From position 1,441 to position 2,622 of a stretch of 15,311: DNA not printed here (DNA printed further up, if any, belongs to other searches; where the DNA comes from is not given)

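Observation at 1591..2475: Unrecognised 294-aa AT-rich gene behind repeat copy 1: candidate novel toxin or defence function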

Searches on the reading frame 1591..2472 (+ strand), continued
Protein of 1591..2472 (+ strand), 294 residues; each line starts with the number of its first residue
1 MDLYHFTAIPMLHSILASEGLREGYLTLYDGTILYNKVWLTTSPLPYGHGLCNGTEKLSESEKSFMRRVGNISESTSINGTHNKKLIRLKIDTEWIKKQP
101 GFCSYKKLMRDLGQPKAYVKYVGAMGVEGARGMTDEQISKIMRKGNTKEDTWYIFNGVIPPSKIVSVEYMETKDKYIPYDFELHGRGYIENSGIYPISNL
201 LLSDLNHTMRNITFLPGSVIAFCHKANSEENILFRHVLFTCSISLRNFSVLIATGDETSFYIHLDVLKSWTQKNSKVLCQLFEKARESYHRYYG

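Call 87: search_solved_structures(query=A2, max_evalue=10, show_alignments=4)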
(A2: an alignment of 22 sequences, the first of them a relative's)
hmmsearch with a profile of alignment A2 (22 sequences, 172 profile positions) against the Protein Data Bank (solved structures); distinct sequences matched with E-value up to 10: 6.
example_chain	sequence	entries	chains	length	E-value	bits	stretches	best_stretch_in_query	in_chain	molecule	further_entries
1wfx_A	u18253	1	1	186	0.22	14.2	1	4-26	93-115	Probable RNA 2'-phosphotransferase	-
8tg3_A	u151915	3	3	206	0.26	14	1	4-26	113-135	Probable RNA 2'-phosphotransferase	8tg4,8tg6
8baq_A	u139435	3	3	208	0.63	12.7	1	4-26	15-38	DarT ssDNA thymidine ADP-ribosyltransferase family protein | E. coli C7 DarT1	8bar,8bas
8tfz_A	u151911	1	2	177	0.89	12.2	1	4-28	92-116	Probable RNA 2'-phosphotransferase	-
3hib_A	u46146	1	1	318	1.3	11.7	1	57-155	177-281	Pre-mRNA-splicing helicase BRR2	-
3im1_A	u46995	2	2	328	1.4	11.6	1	57-155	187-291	Pre-mRNA-splicing helicase BRR2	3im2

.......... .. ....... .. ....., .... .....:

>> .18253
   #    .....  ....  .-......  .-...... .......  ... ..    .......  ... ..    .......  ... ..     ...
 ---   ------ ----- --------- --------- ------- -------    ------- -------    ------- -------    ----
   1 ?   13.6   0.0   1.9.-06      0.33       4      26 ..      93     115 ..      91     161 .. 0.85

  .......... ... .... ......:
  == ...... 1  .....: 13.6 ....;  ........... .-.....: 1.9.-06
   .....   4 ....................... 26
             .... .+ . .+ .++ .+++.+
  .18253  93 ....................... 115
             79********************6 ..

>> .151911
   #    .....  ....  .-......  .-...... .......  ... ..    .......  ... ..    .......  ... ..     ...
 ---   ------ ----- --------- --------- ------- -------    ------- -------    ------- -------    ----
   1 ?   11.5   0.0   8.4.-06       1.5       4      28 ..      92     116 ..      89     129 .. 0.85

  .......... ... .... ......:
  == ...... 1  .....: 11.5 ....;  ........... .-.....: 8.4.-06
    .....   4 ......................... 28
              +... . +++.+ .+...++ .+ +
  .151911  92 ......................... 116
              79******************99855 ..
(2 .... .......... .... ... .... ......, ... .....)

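Call 89: get_annotated_region(hit=H117, flank=6000)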
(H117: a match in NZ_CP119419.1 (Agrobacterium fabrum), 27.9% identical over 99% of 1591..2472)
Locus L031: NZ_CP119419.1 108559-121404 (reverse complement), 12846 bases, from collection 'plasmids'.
description: Agrobacterium fabrum strain A8196 plasmid pTiA8196, complete sequence
organism: Agrobacterium fabrum (NCBI taxid 1176649)
taxonomy: Bacteria; Pseudomonadota; Alphaproteobacteria; Hyphomicrobiales; Rhizobiaceae; Agrobacterium; Agrobacterium fabrum
host: -; source: -; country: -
typing (MOB-suite, as given by PLSDB): conjugative; replicon rep_cluster_2350,rep_cluster_352; relaxase MOBP,MOBQ; mating-pair formation MPF_T
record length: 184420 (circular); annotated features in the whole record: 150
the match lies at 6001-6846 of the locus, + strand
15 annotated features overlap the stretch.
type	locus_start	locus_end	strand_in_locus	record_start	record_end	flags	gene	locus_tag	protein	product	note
CDS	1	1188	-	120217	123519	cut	traA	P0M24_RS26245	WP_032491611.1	Ti-type conjugative transfer relaxase TraA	-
CDS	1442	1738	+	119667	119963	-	traC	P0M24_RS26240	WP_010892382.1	conjugal transfer protein TraC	-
CDS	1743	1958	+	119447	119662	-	-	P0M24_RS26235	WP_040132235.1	type IV conjugative transfer system coupling protein TraD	-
CDS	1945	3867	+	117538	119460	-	traG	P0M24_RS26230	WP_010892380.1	Ti-type conjugative transfer system protein TraG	-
CDS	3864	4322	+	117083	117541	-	-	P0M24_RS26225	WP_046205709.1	thermonuclease family protein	-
CDS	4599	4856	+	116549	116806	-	-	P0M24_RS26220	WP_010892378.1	WGR domain-containing protein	-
CDS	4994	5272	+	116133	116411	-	-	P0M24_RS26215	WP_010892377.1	HU family DNA-binding protein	GO:0030261 - chromosome condensation [Evidence IEA]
CDS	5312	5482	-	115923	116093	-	-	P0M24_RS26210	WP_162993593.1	hypothetical protein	-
CDS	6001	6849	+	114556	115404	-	-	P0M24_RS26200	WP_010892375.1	hypothetical protein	-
CDS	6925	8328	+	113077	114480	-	-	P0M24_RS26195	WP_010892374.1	HEPN domain-containing protein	-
CDS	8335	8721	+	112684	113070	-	-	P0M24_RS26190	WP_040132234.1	hypothetical protein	-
CDS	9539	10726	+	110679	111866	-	-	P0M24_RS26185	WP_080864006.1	Xaa-Pro peptidase family protein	GO:0006508 - proteolysis [Evidence IEA]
CDS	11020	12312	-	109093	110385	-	-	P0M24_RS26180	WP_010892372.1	SDR family NAD(P)-dependent oxidoreductase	-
CDS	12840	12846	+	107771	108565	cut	-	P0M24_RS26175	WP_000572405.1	aminoglycoside O-phosphotransferase APH(3')-IIa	-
predicted_resistance_gene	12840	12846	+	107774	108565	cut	aph(3')-IIa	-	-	aminoglycoside O-phosphotransferase APH(3')-IIa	predicted by amrfinderplus; class AMINOGLYCOSIDE; identity 100.0%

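Call 90: get_annotated_region(hit=H116, flank=6000)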
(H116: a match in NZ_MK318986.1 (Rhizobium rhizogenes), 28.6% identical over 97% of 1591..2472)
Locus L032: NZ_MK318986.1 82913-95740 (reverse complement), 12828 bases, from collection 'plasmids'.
description: Rhizobium rhizogenes strain C6.5 plasmid pTiC6.5, complete sequence
organism: Rhizobium rhizogenes (NCBI taxid 359)
taxonomy: Bacteria; Pseudomonadota; Alphaproteobacteria; Hyphomicrobiales; Rhizobiaceae; Rhizobium; Rhizobium rhizogenes
host: -; source: -; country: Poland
typing (MOB-suite, as given by PLSDB): non-mobilizable; replicon rep_cluster_490; mating-pair formation MPF_T
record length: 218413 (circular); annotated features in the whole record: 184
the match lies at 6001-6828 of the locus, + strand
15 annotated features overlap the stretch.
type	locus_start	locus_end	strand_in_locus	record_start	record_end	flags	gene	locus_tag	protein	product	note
CDS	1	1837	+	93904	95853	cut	traG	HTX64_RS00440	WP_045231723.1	Ti-type conjugative transfer system protein TraG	-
CDS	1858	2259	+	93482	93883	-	-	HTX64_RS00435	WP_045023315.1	hypothetical protein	-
CDS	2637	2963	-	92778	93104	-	-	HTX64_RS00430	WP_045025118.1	hypothetical protein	-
CDS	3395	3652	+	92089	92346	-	-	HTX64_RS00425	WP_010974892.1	WGR domain-containing protein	-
CDS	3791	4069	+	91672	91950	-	-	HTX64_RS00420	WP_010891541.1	HU family DNA-binding protein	GO:0030261 - chromosome condensation [Evidence IEA]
CDS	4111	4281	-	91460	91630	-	-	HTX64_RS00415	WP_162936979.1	hypothetical protein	-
CDS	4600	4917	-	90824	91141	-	-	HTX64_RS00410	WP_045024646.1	DUF736 domain-containing protein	-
CDS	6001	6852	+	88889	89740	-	-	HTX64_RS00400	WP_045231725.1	DUF4160 domain-containing protein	-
CDS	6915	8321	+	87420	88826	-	-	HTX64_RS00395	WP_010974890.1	HEPN domain-containing protein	-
CDS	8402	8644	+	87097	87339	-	-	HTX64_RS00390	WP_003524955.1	hypothetical protein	-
CDS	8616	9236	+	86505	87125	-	-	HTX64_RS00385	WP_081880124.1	zeta toxin family protein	-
CDS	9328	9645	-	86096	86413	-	-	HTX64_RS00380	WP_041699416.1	DUF736 domain-containing protein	-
CDS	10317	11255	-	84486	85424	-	-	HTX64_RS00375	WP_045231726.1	hypothetical protein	-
CDS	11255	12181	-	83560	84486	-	-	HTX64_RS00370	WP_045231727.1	ArdC family protein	-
CDS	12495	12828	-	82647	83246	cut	-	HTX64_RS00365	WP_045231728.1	hypothetical protein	-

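Call 92: search_protein_families(proteins=[L022:8915-10318:+, L016:1714-5382:+, L009:9124-10950:-, L011:7390-7764:+, L031:6925-8325:+, L005:9054-10355:-], library=padloc, max_evalue=0.01)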
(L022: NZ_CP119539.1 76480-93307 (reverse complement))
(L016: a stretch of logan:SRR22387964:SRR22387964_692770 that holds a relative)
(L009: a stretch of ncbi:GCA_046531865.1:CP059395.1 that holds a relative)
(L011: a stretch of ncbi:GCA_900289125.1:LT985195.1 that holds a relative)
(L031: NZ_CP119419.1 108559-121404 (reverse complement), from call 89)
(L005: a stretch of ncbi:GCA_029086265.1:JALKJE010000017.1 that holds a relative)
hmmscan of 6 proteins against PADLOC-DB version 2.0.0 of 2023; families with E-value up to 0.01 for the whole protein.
L022:8915-10318:+ (468 aa): 0 families

L016:1714-5382:+ (1223 aa): 12 families
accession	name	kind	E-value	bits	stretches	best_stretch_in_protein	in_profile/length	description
PDLC02184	Dsr2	-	5.3e-144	479.8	1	52-1209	12-1203/1222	-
PDLC00407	ThsA1|ThsA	-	2e-26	90.7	1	68-273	20-222/478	STALD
PDLC00409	ThsA1|ThsA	-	4.1e-21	73.5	1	68-269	21-219/242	STALD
PDLC04968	PDC-S25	-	8.8e-11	39.5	1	152-251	136-233/517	-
PDLC03856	LmuA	-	2e-08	31.8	1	132-324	91-272/433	-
PDLC04967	PDC-S25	-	5.3e-06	23.7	1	158-251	148-243/528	-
PDLC02420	Aga_SIR2-PNTD1-PNTD2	-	7.3e-05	19.2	1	156-253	132-229/1010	Class I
PDLC02402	Aga_SIR2-PNTD1-PNTD2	-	0.0008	15.6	1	146-210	116-185/876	Class I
PDLC05061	PDC-S65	-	0.0013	16.1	1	159-248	142-231/592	-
PDLC02419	Aga_SIR2-PNTD1-PNTD2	-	0.0019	15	1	157-252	121-218/558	Class I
PDLC02401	Aga_SIR2-PNTD1-PNTD2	-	0.0027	14.6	1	155-252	92-191/524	Class I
PDLC04166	Dsr1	-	0.0049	12.6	1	157-245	122-206/1227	-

L009:9124-10950:- (609 aa): 1 family
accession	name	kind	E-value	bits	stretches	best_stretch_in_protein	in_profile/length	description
PDLC02157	ApeA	-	0.0024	14.6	0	495-568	507-581/601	-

L011:7390-7764:+ (125 aa): 0 families

L031:6925-8325:+ (467 aa): 0 families

L005:9054-10355:- (434 aa): 0 families

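Call 98: find_homologous_proteins(query=A2, max_evalue=0.001)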
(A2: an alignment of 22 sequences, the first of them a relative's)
Query A2 (22 sequences) (192 aa, profile of the alignment): 143 proteins with E <= 0.001 among 3352 candidates; the best 120 are listed.
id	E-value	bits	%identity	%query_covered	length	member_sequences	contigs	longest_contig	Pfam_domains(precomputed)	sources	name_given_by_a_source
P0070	1.5e-61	225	100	100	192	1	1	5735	-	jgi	jgi:hypothetical protein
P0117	1.0e-57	212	57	73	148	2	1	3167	-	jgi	jgi:hypothetical protein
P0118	5.7e-57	210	56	73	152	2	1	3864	-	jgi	jgi:hypothetical protein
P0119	3.8e-56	207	55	74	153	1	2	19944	-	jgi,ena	jgi:hypothetical protein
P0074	9.7e-56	206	46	73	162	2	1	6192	-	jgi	jgi:hypothetical protein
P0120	2.5e-55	205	58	73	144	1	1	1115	-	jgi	jgi:hypothetical protein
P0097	1.2e-54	202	51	71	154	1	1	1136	-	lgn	-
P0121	1.5e-54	202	51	71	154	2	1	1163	-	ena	-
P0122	8.8e-54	200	54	74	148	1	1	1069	-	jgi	jgi:hypothetical protein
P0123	1.8e-53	198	54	74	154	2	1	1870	-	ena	-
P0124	1.2e-52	196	54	75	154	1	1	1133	-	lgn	-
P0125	8.8e-52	193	55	75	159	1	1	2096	-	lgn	-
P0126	9.8e-52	193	52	73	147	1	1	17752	-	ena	-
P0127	9.9e-52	193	56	71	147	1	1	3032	-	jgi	jgi:hypothetical protein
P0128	1.2e-51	193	47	77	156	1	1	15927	-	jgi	jgi:hypothetical protein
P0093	1.1e-32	131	29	74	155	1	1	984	-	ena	-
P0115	1.2e-29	121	29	44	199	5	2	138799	-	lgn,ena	-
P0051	5.1e-24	103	30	63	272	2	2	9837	-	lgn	-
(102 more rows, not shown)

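Call 100: get_annotated_region(hit=H100, flank=4000)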
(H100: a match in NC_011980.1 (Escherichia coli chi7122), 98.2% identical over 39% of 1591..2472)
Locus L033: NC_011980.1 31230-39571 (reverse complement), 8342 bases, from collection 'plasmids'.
description: Escherichia coli chi7122 plasmid pAPEC-1, complete sequence
organism: Escherichia coli chi7122 (NCBI taxid 475609)
taxonomy: Bacteria; Pseudomonadota; Gammaproteobacteria; Enterobacterales; Enterobacteriaceae; Escherichia; Escherichia coli; Escherichia coli chi7122
host: -; source: -; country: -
typing (MOB-suite, as given by PLSDB): conjugative; replicon IncFIB,IncFIC,rep_cluster_2244; relaxase MOBF,MOBP; mating-pair formation MPF_F
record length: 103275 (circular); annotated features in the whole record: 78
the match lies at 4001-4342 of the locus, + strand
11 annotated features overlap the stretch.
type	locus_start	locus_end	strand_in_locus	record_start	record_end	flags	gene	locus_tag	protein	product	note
CDS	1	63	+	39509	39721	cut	-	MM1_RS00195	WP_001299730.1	ANR family transcriptional regulator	-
CDS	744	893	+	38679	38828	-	-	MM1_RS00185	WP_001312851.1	Hok/Gef family protein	-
CDS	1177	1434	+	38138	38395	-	-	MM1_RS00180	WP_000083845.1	replication regulatory protein RepA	-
CDS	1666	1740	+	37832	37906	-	tap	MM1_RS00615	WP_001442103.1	RepA leader peptide Tap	GO:0006276 - plasmid maintenance [Evidence IEA]; GO:0031556 - transcriptional attenuation by ribosome [Evidence IEA]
CDS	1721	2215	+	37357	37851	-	-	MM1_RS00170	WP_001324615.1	hypothetical protein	-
CDS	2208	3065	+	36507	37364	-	repA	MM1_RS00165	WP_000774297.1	incFII family plasmid replication initiator RepA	GO:0006276 - plasmid maintenance [Evidence IEA]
CDS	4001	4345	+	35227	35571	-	-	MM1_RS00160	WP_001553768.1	hypothetical protein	-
CDS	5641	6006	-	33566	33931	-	-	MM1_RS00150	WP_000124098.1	hypothetical protein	-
CDS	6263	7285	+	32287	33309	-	istA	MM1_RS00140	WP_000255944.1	IS21-like element IS100 family transposase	GO:0006313 - DNA transposition [Evidence IEA]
CDS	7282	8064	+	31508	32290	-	istB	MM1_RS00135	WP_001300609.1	IS21-like element IS100kyp family helper ATPase IstB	-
CDS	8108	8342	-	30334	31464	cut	-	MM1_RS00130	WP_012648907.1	IS30-like element IS30 family transposase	GO:0006313 - DNA transposition [Evidence IEA]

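Call 102: find_related_loci(query=A1, collection=viral_contigs, flank=4000)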
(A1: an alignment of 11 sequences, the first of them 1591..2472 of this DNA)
Query A1 (294 aa) in viral_contigs; peptide patterns used: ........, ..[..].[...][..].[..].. (x = any residue, [..] = any of these).
2 stretches matched a pattern; 1 encode a relative of the query (tblastn E <= 1e-3); 1 distinct loci.
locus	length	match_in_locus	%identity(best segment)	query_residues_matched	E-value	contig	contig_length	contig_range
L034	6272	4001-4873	39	1-292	1e-74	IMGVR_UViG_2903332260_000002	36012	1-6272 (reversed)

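Call 104: search_protein_families(proteins=[L034:803-3496:+, L034:5619-6272:-, L034:375-899:+, L034:4895-5170:-], library=ncbifam, max_evalue=0.001)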
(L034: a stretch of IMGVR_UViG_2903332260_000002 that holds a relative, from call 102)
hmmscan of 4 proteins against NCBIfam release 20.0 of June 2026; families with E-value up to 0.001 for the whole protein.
L034:803-3496:+ (898 aa): 0 families

L034:5619-6272:- (218 aa): 0 families

L034:375-899:+ (175 aa): 0 families

L034:4895-5170:- (92 aa): 0 families
